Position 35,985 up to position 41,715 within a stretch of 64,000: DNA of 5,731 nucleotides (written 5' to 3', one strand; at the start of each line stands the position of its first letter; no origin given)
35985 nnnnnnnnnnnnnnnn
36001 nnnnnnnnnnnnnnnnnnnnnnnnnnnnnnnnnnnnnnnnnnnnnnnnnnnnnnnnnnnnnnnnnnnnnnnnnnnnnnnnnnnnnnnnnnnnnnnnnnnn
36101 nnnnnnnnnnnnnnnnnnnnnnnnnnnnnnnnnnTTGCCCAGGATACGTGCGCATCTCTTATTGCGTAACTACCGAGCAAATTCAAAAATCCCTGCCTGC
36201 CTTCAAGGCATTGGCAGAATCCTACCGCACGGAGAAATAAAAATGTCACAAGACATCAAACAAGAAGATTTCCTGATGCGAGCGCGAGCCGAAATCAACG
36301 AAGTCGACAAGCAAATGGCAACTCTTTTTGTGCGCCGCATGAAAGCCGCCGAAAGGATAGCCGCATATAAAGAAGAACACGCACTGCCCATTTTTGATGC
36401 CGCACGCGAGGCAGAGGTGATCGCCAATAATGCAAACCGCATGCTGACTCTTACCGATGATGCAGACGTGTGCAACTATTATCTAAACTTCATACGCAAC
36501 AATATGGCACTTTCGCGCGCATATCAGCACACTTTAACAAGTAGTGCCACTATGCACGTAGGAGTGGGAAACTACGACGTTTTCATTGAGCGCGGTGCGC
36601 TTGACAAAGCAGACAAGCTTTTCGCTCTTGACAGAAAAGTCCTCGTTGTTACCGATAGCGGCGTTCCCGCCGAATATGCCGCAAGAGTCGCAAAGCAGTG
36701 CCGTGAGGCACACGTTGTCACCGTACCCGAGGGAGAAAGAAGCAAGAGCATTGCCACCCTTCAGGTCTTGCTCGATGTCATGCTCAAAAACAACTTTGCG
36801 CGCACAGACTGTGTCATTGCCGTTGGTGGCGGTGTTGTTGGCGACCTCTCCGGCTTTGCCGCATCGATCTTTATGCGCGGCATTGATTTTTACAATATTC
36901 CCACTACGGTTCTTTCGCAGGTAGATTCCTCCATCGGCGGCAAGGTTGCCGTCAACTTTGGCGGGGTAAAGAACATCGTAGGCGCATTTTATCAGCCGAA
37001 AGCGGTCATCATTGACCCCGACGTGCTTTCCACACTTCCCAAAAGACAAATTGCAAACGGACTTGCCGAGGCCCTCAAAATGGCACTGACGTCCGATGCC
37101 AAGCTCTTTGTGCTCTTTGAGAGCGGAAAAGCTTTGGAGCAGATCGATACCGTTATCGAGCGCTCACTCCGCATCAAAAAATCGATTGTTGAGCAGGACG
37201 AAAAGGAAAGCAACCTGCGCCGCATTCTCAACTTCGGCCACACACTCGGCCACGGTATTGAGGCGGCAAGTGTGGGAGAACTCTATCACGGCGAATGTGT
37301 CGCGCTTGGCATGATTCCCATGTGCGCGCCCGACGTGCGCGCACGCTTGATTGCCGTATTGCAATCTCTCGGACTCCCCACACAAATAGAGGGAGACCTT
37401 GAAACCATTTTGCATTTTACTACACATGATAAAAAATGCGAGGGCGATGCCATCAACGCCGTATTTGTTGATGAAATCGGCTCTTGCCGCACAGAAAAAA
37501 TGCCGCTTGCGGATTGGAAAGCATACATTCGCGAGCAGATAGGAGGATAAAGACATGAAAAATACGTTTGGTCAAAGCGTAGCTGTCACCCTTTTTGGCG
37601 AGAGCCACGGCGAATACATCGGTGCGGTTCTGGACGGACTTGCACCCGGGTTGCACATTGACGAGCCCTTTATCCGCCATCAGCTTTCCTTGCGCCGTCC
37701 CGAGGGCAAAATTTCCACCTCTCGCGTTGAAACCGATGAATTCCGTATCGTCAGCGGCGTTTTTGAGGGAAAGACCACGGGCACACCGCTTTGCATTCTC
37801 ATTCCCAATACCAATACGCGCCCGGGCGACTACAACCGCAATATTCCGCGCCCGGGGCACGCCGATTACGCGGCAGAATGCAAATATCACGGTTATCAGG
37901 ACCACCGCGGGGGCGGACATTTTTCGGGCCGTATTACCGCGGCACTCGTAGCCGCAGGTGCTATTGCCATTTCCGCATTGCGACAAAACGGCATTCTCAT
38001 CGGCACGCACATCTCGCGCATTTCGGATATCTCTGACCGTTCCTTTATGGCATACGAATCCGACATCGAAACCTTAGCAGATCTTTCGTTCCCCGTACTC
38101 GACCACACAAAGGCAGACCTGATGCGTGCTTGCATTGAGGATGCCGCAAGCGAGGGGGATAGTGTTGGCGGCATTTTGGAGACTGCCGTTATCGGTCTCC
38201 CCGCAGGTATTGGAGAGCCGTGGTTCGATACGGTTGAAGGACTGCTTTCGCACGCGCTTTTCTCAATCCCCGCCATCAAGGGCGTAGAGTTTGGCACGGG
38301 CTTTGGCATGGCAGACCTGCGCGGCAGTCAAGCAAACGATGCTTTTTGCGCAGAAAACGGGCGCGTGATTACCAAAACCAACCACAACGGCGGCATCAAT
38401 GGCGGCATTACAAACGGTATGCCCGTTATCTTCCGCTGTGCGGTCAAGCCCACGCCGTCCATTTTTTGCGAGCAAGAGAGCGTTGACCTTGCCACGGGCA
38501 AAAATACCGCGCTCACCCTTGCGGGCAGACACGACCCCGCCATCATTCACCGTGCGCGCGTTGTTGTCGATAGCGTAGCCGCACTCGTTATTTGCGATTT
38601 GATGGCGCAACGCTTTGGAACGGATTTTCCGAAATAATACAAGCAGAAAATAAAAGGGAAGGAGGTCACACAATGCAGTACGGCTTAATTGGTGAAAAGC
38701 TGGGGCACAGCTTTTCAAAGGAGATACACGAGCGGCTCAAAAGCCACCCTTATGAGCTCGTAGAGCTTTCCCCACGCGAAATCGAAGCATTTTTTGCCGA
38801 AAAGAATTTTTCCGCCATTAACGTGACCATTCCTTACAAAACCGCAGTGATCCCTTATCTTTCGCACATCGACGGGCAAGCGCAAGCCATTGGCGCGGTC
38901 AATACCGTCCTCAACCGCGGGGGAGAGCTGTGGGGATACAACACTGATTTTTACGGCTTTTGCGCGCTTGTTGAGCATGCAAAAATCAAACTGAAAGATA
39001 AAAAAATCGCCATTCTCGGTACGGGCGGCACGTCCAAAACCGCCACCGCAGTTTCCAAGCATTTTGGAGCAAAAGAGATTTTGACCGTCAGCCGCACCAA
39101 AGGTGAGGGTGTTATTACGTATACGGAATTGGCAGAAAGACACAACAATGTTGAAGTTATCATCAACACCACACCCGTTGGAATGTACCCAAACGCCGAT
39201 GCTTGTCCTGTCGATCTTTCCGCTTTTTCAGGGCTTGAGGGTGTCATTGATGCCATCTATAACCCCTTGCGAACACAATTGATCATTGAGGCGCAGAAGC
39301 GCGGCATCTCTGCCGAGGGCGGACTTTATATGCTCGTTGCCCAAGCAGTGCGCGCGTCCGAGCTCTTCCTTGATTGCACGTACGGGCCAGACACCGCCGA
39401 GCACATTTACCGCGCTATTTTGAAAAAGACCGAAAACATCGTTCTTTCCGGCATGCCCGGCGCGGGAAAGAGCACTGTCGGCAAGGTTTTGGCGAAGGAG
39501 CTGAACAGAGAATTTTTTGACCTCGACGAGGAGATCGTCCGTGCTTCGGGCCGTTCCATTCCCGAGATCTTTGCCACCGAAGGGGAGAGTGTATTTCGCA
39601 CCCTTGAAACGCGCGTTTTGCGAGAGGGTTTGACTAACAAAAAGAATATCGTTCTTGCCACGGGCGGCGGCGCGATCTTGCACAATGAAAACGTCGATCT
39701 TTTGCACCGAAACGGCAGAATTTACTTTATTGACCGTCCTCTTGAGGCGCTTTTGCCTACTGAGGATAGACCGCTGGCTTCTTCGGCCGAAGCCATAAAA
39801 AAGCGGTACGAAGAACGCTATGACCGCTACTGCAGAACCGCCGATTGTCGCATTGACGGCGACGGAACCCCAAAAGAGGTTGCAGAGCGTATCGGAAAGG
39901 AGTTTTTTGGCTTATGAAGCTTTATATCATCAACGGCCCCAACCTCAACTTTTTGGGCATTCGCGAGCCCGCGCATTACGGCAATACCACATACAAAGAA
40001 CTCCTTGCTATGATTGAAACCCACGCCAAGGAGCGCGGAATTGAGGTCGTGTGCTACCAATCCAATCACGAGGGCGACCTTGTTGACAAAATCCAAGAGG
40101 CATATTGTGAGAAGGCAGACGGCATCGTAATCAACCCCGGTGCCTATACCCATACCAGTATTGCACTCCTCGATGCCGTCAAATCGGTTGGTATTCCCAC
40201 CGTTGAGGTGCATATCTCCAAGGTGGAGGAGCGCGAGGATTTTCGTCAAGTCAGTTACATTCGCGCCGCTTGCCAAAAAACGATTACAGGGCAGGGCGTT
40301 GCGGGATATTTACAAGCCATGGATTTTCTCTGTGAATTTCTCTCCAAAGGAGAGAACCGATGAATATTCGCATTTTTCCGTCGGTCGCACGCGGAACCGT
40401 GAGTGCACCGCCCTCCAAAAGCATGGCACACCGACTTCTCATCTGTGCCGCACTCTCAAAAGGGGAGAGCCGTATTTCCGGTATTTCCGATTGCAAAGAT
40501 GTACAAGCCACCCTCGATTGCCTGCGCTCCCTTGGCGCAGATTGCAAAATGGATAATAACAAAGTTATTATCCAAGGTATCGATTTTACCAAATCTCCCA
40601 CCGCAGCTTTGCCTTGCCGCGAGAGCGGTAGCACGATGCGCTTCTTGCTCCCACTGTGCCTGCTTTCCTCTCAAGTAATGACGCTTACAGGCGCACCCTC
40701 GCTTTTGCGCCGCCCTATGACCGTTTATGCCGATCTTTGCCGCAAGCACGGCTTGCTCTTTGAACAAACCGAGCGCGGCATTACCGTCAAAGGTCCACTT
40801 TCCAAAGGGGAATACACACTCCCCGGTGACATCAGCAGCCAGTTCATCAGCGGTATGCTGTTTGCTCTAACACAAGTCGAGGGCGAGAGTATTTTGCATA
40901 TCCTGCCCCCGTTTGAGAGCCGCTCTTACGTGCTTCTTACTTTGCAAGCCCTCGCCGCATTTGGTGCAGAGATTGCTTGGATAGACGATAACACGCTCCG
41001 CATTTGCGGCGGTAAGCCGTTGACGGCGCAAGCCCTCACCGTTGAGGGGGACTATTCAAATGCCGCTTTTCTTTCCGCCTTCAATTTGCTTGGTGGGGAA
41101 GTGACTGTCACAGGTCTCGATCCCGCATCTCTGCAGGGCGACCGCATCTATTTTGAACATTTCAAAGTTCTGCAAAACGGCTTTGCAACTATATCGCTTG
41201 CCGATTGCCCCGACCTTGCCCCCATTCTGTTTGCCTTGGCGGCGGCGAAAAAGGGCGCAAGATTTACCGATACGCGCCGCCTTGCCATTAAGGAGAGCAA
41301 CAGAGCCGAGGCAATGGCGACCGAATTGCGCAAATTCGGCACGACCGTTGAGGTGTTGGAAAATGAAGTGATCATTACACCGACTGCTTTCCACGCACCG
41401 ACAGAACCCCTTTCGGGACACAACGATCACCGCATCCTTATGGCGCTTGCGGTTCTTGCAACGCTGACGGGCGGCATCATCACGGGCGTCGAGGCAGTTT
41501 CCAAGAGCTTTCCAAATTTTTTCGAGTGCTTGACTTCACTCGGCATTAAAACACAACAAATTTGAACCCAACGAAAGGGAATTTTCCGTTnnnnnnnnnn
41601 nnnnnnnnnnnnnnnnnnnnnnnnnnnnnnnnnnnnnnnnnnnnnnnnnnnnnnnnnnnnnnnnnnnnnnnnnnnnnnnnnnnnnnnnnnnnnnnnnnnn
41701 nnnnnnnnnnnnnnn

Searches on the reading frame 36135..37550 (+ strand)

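Call 75: search_protein_families(library=pfam, proteins=[window:36135-37550:+], max_evalue=0.00001)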
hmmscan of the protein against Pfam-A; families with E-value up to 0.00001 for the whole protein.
window:36135-37550:+ (471 aa): 5 families
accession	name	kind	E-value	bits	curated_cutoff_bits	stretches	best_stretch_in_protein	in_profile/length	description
PF01761.26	DHQ_synthase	-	5.3e-46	155.4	24.2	1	195-307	2-114/115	3-dehydroquinate synthase N-terminal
PF24621.2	DHQS_C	-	2.2e-30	106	27.6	1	309-434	1-143/144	3-dehydroquinate synthase C-terminal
PF01817.26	CM_2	-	3.2e-15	56.6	27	1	51-131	2-79/80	Chorismate mutase type II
PF13685.12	Fe-ADH_2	-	3.6e-11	43.7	28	1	151-302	2-149/149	Iron-containing alcohol dehydrogenase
PF00465.25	Fe-ADH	-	3.2e-08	33.8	31.3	1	149-259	4-131/168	Iron-containing alcohol dehydrogenase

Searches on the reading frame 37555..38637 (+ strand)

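Call 75: search_protein_families(library=pfam, proteins=[window:37555-38637:+], max_evalue=0.00001)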
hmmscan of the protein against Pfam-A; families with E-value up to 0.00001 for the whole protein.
window:37555-38637:+ (360 aa): 1 family
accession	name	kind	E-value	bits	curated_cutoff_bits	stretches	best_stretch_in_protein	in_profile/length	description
PF01264.26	Chorismate_synt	-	1.7e-119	398.8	27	1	11-350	3-326/327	Chorismate synthase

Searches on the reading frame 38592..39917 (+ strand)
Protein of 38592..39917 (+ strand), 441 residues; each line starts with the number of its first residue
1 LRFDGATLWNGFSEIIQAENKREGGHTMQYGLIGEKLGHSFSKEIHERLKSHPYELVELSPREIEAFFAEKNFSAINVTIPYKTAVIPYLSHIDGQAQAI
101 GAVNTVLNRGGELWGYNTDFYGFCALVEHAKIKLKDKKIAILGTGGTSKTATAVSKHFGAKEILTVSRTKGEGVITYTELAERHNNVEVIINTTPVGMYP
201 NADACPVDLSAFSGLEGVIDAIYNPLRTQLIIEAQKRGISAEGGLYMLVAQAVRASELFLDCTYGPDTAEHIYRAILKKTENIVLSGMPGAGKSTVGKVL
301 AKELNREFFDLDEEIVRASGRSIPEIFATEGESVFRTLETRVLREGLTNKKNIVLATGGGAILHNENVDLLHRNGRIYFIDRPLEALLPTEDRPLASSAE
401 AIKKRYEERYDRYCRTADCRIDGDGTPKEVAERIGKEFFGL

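Call 75: search_protein_families(library=pfam, proteins=[window:38592-39917:+], max_evalue=0.00001)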
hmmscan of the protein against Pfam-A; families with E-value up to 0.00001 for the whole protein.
window:38592-39917:+ (441 aa): 2 families
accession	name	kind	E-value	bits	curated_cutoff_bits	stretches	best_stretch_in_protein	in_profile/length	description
PF01202.28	SKI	-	5.5e-40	137.5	22.1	1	289-435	1-155/159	Shikimate kinase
PF08501.16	Shikimate_dh_N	-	1.1e-13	51.7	27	1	32-106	1-83/83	Shikimate dehydrogenase substrate binding domain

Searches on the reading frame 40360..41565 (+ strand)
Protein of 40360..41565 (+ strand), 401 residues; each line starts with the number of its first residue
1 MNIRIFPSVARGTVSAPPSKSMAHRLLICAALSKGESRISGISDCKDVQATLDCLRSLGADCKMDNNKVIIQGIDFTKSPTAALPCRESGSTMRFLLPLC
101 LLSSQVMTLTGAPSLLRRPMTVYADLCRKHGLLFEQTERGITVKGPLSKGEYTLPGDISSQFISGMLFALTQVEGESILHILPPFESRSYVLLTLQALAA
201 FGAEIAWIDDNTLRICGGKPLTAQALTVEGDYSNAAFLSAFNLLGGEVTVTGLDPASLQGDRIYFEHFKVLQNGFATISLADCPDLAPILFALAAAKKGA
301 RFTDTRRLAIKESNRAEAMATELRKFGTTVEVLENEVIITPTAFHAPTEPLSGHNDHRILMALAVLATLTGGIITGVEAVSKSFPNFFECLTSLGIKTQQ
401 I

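Call 75: search_protein_families(library=pfam, proteins=[window:40360-41565:+], max_evalue=0.00001)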
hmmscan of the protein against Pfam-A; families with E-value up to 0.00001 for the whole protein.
window:40360-41565:+ (401 aa): 1 family
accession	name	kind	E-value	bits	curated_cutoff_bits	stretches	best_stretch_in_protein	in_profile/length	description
PF00275.25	EPSP_synthase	-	4.3e-68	230.4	22.8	1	11-390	8-416/417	EPSP synthase (3-phosphoshikimate 1-carboxyvinyltransferase)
